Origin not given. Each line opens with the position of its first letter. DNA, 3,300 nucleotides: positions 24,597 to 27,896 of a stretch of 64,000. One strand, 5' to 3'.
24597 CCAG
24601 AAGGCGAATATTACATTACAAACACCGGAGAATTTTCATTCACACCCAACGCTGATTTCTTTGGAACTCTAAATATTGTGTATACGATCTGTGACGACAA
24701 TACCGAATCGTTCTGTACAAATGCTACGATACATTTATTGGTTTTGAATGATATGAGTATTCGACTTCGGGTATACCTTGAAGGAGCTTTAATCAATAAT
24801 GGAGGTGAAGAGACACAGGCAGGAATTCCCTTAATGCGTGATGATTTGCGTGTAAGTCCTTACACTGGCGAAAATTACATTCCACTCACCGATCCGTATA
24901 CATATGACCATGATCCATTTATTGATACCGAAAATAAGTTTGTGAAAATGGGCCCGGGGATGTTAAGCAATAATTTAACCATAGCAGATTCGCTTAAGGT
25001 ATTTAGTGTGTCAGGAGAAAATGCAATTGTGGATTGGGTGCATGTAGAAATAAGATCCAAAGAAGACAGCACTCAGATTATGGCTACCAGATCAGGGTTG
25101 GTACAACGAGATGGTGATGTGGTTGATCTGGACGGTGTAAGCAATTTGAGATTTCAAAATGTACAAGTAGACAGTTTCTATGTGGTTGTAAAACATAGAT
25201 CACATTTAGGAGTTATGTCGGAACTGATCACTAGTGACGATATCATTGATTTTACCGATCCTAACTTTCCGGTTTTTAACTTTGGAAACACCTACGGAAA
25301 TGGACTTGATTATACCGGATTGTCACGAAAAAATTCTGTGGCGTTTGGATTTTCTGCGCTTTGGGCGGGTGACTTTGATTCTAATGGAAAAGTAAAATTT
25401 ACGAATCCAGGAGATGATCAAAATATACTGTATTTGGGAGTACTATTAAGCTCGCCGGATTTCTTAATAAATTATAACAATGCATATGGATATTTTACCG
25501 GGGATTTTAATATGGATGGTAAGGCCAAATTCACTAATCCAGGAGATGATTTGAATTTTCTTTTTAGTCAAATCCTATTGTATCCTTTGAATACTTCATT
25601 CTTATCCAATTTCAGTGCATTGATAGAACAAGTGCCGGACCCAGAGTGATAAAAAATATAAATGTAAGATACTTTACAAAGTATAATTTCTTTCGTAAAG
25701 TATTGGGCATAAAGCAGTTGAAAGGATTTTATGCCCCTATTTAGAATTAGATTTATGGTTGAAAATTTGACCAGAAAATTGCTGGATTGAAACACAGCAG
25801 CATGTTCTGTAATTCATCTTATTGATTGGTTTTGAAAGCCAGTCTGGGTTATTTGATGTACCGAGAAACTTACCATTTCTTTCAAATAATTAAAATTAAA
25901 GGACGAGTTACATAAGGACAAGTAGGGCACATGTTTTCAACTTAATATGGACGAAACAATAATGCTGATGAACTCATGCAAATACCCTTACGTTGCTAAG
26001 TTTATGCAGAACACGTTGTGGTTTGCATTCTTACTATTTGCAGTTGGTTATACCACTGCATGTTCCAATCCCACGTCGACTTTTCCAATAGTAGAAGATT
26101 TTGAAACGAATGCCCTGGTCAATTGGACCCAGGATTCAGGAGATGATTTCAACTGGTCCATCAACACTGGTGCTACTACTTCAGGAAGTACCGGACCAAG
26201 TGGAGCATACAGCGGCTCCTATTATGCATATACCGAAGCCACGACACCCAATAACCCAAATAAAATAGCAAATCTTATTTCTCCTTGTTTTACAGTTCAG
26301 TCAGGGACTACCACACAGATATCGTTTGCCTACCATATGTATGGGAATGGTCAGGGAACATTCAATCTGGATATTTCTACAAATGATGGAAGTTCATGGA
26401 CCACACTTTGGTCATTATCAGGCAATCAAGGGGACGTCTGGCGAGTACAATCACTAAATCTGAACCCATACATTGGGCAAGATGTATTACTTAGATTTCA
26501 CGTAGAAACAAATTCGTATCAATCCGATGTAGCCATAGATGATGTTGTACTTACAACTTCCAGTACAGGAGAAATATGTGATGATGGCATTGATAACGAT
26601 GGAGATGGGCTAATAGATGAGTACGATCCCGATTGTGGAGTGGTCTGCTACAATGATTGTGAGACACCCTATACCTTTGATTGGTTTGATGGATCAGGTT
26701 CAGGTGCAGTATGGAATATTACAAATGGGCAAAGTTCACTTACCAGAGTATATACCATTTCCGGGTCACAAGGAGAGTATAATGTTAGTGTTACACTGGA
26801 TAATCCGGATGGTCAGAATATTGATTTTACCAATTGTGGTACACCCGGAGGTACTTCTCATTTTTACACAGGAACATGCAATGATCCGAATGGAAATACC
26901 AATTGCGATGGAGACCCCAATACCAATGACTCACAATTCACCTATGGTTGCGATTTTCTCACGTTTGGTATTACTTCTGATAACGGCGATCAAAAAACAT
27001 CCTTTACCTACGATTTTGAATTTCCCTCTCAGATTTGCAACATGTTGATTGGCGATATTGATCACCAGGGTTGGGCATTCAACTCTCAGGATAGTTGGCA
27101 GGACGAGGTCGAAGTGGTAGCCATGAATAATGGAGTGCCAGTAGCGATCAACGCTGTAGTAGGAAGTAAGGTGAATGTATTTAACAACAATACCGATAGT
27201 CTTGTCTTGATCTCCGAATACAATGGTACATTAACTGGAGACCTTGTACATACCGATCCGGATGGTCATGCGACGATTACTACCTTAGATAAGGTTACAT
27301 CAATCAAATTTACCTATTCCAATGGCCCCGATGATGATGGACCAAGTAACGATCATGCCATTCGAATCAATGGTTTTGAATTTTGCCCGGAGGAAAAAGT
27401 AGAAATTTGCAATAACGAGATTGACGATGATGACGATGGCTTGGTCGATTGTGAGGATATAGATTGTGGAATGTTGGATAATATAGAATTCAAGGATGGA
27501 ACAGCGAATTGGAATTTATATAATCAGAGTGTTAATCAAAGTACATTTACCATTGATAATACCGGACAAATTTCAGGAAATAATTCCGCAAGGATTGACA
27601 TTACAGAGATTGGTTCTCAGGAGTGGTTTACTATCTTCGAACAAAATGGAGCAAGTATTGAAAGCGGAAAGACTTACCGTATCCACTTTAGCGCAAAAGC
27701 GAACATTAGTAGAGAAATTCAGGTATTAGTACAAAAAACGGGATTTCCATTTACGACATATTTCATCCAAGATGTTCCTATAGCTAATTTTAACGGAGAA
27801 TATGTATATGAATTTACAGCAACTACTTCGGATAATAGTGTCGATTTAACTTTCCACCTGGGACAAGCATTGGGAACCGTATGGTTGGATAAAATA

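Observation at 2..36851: Tandem triplet of giant paralogous surface-protein genes: diversified lectin-like heads on a length-invariant 5.6-kb stalk/anchor block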

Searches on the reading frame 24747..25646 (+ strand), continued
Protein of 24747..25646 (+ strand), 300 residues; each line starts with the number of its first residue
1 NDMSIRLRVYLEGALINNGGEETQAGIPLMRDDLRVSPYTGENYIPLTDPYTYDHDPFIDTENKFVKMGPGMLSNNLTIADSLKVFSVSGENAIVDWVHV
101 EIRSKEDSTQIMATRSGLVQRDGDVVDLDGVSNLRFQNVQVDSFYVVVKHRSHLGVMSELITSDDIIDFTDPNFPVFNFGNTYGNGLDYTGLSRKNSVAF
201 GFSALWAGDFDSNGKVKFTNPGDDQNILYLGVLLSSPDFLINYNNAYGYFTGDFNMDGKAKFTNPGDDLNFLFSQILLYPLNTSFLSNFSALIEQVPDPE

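Call 46: search_protein_families(library=ncbifam, proteins=[P0121, L020:4871-5770:+, L073:2294-3193:+, L029:1643-2542:+, L068:3332-4231:+, L043:6623-7522:+, L045:1739-2638:+, L039:6572-7471:+], max_evalue=1)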
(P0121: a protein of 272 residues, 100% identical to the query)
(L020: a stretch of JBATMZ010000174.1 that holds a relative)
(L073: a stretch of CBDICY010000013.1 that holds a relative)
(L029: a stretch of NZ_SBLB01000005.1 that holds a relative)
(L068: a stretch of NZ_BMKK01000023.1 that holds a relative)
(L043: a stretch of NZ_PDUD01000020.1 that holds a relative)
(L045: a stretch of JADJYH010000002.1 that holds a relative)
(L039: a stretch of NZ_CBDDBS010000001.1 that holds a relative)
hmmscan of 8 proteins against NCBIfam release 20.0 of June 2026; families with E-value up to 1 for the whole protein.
P0121 (272 aa): 5 families
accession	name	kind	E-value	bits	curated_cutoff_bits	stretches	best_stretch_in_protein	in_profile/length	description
TIGR04183.1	Por_Secre_tail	domain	6.1e-15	55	23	1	203-272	1-72/72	T9SS type A sorting domain-containing protein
NF038113.1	T9SSA_dep_M36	equivalog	2e-13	49.4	885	1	186-271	779-868/869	T9SS-dependent M36 family metallopeptidase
NF050177.1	TapA_OM_Porphy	equivalog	0.00052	18.9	500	1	199-270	469-542/544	TapA/TapC family T9SS-dependent outer membrane protein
NF033708.1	T9SS_Cterm_ChiA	domain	0.025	14.5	40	1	225-270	5-53/55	T9SS sorting signal type C domain-containing protein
TIGR01965.1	VCBS_repeat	domain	0.45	10.7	15.5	0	27-91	26-91/99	VCBS domain-containing protein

L020:4871-5770:+ (300 aa): 0 families

L073:2294-3193:+ (300 aa): 1 family
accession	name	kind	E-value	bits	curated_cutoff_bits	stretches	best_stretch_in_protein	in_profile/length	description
NF012211.1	tand_rpt_95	domain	2.9e-05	23.9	90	1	199-271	15-86/98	tandem-95 repeat protein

L029:1643-2542:+ (300 aa): 2 families
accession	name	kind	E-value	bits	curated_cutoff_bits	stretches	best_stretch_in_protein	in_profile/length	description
NF012211.1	tand_rpt_95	domain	2.9e-09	36.8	90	1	241-296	8-68/98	tandem-95 repeat protein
NF045619.1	adhes_GNV_Cterm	subfamily_domain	0.92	8.6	180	1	236-295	105-184/458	BapA/Bap/LapF family large adhesin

L068:3332-4231:+ (300 aa): 0 families

L043:6623-7522:+ (300 aa): 3 families
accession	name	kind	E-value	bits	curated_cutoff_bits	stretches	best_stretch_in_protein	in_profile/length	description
NF012211.1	tand_rpt_95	domain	1.6e-11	44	90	1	212-300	2-85/98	tandem-95 repeat protein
TIGR04225.1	CshA_fibril_rpt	repeat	0.0027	18.5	60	1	249-299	52-104/104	fibrillar adhesin CshA-type repeat protein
NF045619.1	adhes_GNV_Cterm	subfamily_domain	0.0028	16.9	180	1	266-299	421-457/458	BapA/Bap/LapF family large adhesin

L045:1739-2638:+ (300 aa): 1 family
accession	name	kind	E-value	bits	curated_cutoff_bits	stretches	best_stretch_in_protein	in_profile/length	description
NF033765.2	gliding_CglD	equivalog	3.3e-16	58.3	400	1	186-295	143-251/1124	adventurous gliding motility lipoprotein CglD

L039:6572-7471:+ (300 aa): 0 families

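Call 47: search_protein_families(library=pfam, proteins=[P0121, L020:4871-5770:+, L073:2294-3193:+, L029:1643-2542:+, L068:3332-4231:+, L043:6623-7522:+, L045:1739-2638:+, L039:6572-7471:+], max_evalue=1)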
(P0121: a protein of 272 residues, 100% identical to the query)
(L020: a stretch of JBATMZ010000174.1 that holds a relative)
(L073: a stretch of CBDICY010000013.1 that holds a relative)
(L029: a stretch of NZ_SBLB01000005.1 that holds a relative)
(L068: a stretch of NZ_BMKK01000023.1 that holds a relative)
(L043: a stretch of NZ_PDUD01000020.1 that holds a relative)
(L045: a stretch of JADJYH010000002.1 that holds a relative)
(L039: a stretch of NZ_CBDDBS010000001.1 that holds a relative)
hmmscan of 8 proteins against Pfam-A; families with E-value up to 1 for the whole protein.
P0121 (272 aa): 3 families
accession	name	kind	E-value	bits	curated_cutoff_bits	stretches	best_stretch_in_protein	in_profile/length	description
PF18962.6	Por_Secre_tail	-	2.1e-14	54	27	1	203-270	1-74/75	Secretion system C-terminal sorting domain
PF07495.19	Y_Y_Y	-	0.018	15.4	26.6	0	26-55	29-59/65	Y_Y_Y domain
PF19252.4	HIND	-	0.19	11.6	25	1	189-198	3-12/25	HIND motif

L020:4871-5770:+ (300 aa): 2 families
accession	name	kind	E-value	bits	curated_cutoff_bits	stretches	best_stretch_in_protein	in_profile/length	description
PF01484.22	Col_cuticle_N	-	0.019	15.5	23.5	1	24-62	5-43/50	Nematode cuticle collagen N-terminal domain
PF05727.16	UPF0228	-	0.082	13.3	25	1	46-90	2-46/124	Uncharacterised protein family (UPF0228)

L073:2294-3193:+ (300 aa): 2 families
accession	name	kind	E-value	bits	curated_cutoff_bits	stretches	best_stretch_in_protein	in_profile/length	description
PF17963.7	Big_9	-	4.4e-09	37.5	23.6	1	181-264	3-85/89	Bacterial Ig domain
PF17892.7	Cadherin_5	-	0.00049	20.3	26.5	1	200-263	30-91/98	Cadherin-like domain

L029:1643-2542:+ (300 aa): 3 families
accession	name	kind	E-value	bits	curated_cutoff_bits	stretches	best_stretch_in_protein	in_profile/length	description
PF17963.7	Big_9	-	1.2e-13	52.2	23.6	1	225-297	4-75/89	Bacterial Ig domain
PF17803.7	Cadherin_4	-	3.2e-12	47.2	25.1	1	220-280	11-71/71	Bacterial cadherin-like domain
PF17892.7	Cadherin_5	-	3.4e-09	36.9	26.5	1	234-296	15-81/98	Cadherin-like domain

L068:3332-4231:+ (300 aa): 2 families
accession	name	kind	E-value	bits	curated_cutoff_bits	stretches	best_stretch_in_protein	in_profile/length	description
PF07705.17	CARDB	-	0.00087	19.9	22.7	1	198-237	1-41/101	CARDB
PF14816.11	CANIN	-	0.34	10.4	25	1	33-95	181-242/370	Coiled-coil and Nse Interacting (CANIN) domain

L043:6623-7522:+ (300 aa): 5 families
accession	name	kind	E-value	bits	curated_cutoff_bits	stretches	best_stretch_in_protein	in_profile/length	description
PF17963.7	Big_9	-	1.3e-18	68.1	23.6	1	202-298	3-89/89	Bacterial Ig domain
PF17892.7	Cadherin_5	-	6.3e-10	39.2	26.5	1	202-300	4-98/98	Cadherin-like domain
PF17803.7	Cadherin_4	-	4.5e-06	27.5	25.1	1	201-256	12-68/71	Bacterial cadherin-like domain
PF19076.6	CshA_repeat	-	0.0017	19.4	27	1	248-299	51-103/103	Surface adhesin CshA repetitive domain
PF07119.17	DUF1375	-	0.033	14.9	20.3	1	94-139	1-37/51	Protein of unknown function (DUF1375)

L045:1739-2638:+ (300 aa): 0 families

L039:6572-7471:+ (300 aa): 3 families
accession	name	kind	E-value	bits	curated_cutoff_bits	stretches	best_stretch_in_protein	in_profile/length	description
PF00028.23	Cadherin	-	7.5e-09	36.3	28.8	1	192-270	2-83/93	Cadherin domain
PF17963.7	Big_9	-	0.0049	18.2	23.6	1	177-278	1-89/89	Bacterial Ig domain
PF12733.13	Cadherin-like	-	0.13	13.2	24.2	1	192-265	19-75/89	Cadherin-like beta sandwich domain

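Call 49: search_solved_structures(query=A2, max_evalue=10, show_alignments=3)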
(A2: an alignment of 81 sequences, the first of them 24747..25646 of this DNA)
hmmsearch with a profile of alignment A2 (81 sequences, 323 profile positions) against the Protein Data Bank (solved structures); distinct sequences matched with E-value up to 10: 0.

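Call 61: search_protein_representatives(alignment_id=A2)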
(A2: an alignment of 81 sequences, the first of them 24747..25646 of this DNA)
Query: 81 sequences, 323 profile positions. Proteins with E-value up to 0.001 (for the whole library): 10307; up to 1e-10: 7413; up to 1e-30: 2447. The best 150 are listed.
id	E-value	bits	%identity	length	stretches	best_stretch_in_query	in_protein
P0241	5.6e-208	705.6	-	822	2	27-322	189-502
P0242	3.2e-201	683.4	-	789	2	25-321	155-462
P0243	2.9e-128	443.7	-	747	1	18-322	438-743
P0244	3.1e-128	443.6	-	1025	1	18-322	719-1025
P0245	4.1e-128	443.2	-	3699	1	17-322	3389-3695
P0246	5.6e-128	442.7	-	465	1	19-322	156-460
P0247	1.6e-127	441.2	-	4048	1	21-322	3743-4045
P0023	5.0e-127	439.6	-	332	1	4-322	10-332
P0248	8.8e-127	438.8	-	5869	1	15-322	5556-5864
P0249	9.3e-127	438.7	-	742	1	27-321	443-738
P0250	1.6e-126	438.0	-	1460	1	13-322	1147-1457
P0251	2.0e-126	437.7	-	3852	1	17-322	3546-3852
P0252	2.4e-126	437.4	-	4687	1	18-322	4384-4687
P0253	3.1e-126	437.0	-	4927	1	21-322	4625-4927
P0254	1.6e-125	434.6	-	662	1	18-323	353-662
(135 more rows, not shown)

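Call 71: search_solved_structures(query=A3, max_evalue=10)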
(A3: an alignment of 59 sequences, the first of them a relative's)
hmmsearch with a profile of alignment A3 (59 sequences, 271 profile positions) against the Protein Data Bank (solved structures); distinct sequences matched with E-value up to 10: 18.
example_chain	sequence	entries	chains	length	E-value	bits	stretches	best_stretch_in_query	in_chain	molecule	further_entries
8glk_D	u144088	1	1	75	4e-09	39.1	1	200-269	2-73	Endonuclease I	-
7pzj_A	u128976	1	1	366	6.2e-08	35.3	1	175-269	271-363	Lipase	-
8glj_D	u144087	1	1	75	2.3e-07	33.4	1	199-271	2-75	Por secretion system C-terminal sorting domain-containing protein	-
5jvk_A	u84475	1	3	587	6.2e-07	32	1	199-271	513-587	Uncharacterized protein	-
9whd_A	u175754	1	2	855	3.6e-06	29.5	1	200-270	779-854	GH167 glycoside hydrolase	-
8qb1_A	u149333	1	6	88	0.00042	22.7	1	200-271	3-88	Mirolase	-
5m11_A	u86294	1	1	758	0.021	17.1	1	181-269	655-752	Immunoreactive 84kD antigen PG93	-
9x1i_A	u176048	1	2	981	0.066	15.5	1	218-268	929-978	Endo-beta-N-acetylglucosaminidase HS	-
5hfs_A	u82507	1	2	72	0.11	14.8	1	217-269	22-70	Gingipain R2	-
7pq4_A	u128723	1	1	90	0.18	14.1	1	217-269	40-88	Arginine-specific cysteine proteinase (Arg-gingipain)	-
1cdb_A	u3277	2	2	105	0.38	13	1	196-240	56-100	CD2 | HUMAN CD2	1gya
1fs2_A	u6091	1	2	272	0.82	11.9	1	153-240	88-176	SKP2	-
1hnf_A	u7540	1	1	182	0.99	11.6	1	196-241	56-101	CD2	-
1fqv_A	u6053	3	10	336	1.3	11.3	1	154-240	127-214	SKP2 | S-phase kinase-associated protein 2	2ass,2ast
1qa9_A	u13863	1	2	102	1.8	10.8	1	199-240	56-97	HUMAN CD2 PROTEIN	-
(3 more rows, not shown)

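Call 84: search_protein_families(library=pfam, proteins=[L016:3811-6234:+, L021:13839-16259:+, L021:11063-13417:-, L021:8083-9102:+, L016:9073-10068:+], max_evalue=0.01)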
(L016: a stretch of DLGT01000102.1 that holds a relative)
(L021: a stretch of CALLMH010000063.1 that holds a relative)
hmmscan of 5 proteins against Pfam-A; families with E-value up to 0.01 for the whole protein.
L016:3811-6234:+ (808 aa): 5 families
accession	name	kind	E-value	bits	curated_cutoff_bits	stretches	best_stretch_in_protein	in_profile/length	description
PF14905.12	OMP_b-brl_3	-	2.9e-92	310.3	27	1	374-783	3-408/408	Outer membrane protein beta-barrel family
PF00593.30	TonB_dep_Rec_b-barrel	-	1.5e-16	61.8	27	1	290-731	7-419/436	TonB dependent receptor-like, beta-barrel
PF13715.12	CarbopepD_reg_2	-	1.3e-08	35.2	32.2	1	25-116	1-88/88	CarboxypepD_reg-like domain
PF13620.12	CarboxypepD_reg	-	5.6e-08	33.5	32.3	1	24-95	1-71/82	Carboxypeptidase regulatory-like domain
PF17210.9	SdrD_B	-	0.0057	17.3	29.7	0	30-87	17-73/112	SdrD B-like domain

L021:13839-16259:+ (807 aa): 7 families
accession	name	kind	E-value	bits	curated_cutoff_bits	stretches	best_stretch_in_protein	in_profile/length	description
PF14905.12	OMP_b-brl_3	-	3.5e-93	313.3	27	1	373-782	3-408/408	Outer membrane protein beta-barrel family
PF00593.30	TonB_dep_Rec_b-barrel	-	6.6e-18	66.2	27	1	344-734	40-423/436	TonB dependent receptor-like, beta-barrel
PF13620.12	CarboxypepD_reg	-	1e-09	39.1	32.3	1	26-94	5-72/82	Carboxypeptidase regulatory-like domain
PF13715.12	CarbopepD_reg_2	-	8.3e-09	35.8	32.2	1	29-115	7-88/88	CarboxypepD_reg-like domain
PF17210.9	SdrD_B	-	0.00025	21.6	29.7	1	31-85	20-71/112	SdrD B-like domain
PF17802.7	SpaA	-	0.0017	18.9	23.1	1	33-75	13-57/91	Prealbumin-like fold domain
PF09430.16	EMC7_beta-sandw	-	0.0025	18.4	26.6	0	55-82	24-51/122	ER membrane protein complex subunit 7, beta-sandwich domain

L021:11063-13417:- (785 aa): 5 families
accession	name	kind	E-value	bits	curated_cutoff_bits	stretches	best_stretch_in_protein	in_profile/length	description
PF01131.25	Topoisom_bac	-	1.6e-117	393.4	35.1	1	152-571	4-410/411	DNA topoisomerase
PF01751.28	Toprim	-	5.2e-11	43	23.1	1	2-132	1-95/96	Toprim domain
PF13342.12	Toprim_Crpt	-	2.7e-07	30.9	32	1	656-695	1-40/60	C-terminal repeat of topoisomerase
PF14205.11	Cys_rich_KTR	-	0.00028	21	25.5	0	723-744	21-42/54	Cysteine-rich KTR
PF08063.17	Zn_ribbon_PADR1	-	0.0035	17.5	25.1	0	729-757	2-33/42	PADR1 domain, zinc ribbon fold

L021:8083-9102:+ (340 aa): 16 families
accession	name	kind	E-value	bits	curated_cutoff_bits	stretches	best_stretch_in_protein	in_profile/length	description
PF05496.18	RuvB_N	-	6.5e-78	260.4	27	1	23-179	1-157/159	Holliday junction DNA helicase RuvB P-loop domain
PF17864.7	AAA_lid_4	-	1.3e-31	108.6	27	1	184-257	1-74/74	RuvB AAA lid domain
PF05491.19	RuvB_C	-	2.6e-26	91.8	24.7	1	259-328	2-71/72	RuvB C-terminal winged helix domain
PF00004.35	AAA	-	2.6e-18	67.2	21.2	1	58-180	1-128/131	ATPase family associated with various cellular activities (AAA)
PF07728.20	AAA_5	-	1e-06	29.3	22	1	57-164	1-124/139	AAA domain (dynein-related subfamily)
PF06068.19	TIP49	-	4.7e-05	23.2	23.8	0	30-86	25-81/347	TIP49 P-loop domain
PF07726.17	AAA_3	-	0.00048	20.4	27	0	57-137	1-93/131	ATPase family associated with various cellular activities (AAA)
PF13173.12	AAA_14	-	0.00074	20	27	1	58-139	5-95/129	AAA domain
PF20720.3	nSTAND3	-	0.0014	18.8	27.2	1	48-114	10-73/155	Novel STAND NTPase 3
PF04851.21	ResIII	-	0.0015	18.9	22.5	0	34-80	8-48/164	Type III restriction enzyme, res subunit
PF13191.12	AAA_16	-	0.0017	19.3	32.6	0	46-76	17-45/167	AAA ATPase domain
PF01078.27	Mg_chelatase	-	0.0023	17.8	20.3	0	107-138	107-138/207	Magnesium chelatase, subunit ChlI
PF00931.28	NB-ARC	-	0.0025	17.6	23.5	0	51-79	14-42/248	NB-ARC domain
PF00493.29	MCM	-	0.0038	16.8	23.3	0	98-137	114-152/224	MCM P-loop domain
PF13401.12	AAA_22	-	0.0041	17.9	27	0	57-72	7-22/130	AAA domain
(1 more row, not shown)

L016:9073-10068:+ (332 aa): 8 families
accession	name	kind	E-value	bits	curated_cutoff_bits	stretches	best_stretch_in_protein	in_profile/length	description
PF07726.17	AAA_3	-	9.6e-67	223.3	27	1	51-181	1-131/131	ATPase family associated with various cellular activities (AAA)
PF17863.7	AAA_lid_2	-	3.2e-20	72.1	22.7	1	257-325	6-74/74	AAA lid domain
PF20030.5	bpMoxR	-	6.8e-14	51.9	27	1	26-197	8-178/205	MoxR domain in the MoxR-vWA-beta-propeller ternary systems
PF07728.20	AAA_5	-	7.4e-14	52.4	22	1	51-179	1-139/139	AAA domain (dynein-related subfamily)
PF00493.29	MCM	-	0.0004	20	23.3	1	46-164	54-175/224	MCM P-loop domain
PF00004.35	AAA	-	0.00083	20.2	21.2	1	52-164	1-112/131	ATPase family associated with various cellular activities (AAA)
PF05496.18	RuvB_N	-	0.0038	17.4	27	0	49-143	33-115/159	Holliday junction DNA helicase RuvB P-loop domain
PF00158.32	Sigma54_activat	-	0.0044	17.1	20.2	1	116-165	97-147/168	Sigma-54 interaction domain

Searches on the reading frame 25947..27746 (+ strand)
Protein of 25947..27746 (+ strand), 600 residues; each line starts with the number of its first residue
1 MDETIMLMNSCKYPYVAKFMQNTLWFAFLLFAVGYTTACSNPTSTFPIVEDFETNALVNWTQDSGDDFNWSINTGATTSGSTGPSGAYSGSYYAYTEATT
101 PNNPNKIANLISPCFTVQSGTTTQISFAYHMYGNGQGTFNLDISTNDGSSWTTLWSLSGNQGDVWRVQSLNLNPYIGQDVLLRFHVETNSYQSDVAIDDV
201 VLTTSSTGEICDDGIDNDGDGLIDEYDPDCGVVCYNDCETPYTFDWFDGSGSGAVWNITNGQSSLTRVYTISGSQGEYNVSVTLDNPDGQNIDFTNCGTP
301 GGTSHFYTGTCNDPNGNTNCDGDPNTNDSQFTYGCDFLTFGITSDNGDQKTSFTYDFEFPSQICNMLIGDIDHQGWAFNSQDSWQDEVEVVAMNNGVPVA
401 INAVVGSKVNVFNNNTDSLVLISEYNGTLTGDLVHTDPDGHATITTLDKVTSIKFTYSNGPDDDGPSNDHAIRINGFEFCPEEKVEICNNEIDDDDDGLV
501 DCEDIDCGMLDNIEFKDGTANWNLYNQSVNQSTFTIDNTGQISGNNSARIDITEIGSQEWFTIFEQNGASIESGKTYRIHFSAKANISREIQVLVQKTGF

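Call 7: search_protein_families(library=pfam, proteins=[window:25947-27746:+], max_evalue=0.01)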
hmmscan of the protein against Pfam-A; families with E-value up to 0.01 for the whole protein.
window:25947-27746:+ (600 aa): 3 families
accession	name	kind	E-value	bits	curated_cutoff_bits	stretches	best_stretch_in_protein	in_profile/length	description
PF00629.30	MAM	-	1.7e-23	83.6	26.4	1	51-204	2-154/158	MAM domain, meprin/A5/mu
PF02018.23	CBM_4_9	-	2.4e-08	34.9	25.9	1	511-598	5-88/136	Carbohydrate binding domain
PF21471.3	Reelin_subrepeat-B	-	0.0076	16.5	27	0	138-202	59-126/127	Reelin subrepeat B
